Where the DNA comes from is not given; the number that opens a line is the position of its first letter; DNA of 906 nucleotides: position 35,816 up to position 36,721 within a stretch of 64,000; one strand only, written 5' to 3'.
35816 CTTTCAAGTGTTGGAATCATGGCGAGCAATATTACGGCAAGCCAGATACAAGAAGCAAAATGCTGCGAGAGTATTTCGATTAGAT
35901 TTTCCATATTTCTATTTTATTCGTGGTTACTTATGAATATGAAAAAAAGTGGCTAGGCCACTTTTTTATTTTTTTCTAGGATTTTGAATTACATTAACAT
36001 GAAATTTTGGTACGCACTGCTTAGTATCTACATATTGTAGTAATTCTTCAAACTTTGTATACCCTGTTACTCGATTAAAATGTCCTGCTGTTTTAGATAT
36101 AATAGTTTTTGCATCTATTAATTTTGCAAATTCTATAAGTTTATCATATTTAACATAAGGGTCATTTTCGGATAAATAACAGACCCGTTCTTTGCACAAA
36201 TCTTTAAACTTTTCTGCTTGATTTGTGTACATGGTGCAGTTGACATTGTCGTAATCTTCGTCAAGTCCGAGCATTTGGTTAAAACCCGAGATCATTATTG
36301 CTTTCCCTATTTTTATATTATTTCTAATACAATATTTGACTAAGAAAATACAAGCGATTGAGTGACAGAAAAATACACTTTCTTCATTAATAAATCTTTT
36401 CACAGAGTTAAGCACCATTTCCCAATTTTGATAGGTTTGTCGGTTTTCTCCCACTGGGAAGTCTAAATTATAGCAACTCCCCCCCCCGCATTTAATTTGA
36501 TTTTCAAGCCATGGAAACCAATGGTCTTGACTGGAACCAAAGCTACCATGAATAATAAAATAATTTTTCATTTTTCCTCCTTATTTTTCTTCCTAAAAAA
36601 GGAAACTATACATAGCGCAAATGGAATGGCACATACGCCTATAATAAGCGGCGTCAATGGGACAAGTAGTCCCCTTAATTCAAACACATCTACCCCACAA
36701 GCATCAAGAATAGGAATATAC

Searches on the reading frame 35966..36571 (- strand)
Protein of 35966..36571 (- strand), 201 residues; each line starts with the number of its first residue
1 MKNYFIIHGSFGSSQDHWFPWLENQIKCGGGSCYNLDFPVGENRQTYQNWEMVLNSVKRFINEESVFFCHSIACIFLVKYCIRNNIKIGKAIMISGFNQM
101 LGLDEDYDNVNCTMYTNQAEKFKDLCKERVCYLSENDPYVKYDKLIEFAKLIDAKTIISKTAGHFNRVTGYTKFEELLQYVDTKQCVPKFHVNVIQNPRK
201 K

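Call 14: search_protein_families(library=pfam, proteins=[window:35966-36571:-], max_evalue=0.01)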
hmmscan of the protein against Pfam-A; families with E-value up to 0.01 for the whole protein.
window:35966-36571:- (201 aa): 1 family
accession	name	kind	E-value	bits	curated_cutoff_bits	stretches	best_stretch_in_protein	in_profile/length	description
PF06821.19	Ser_hydrolase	-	1e-19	71.6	22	1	5-181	2-170/172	Serine hydrolase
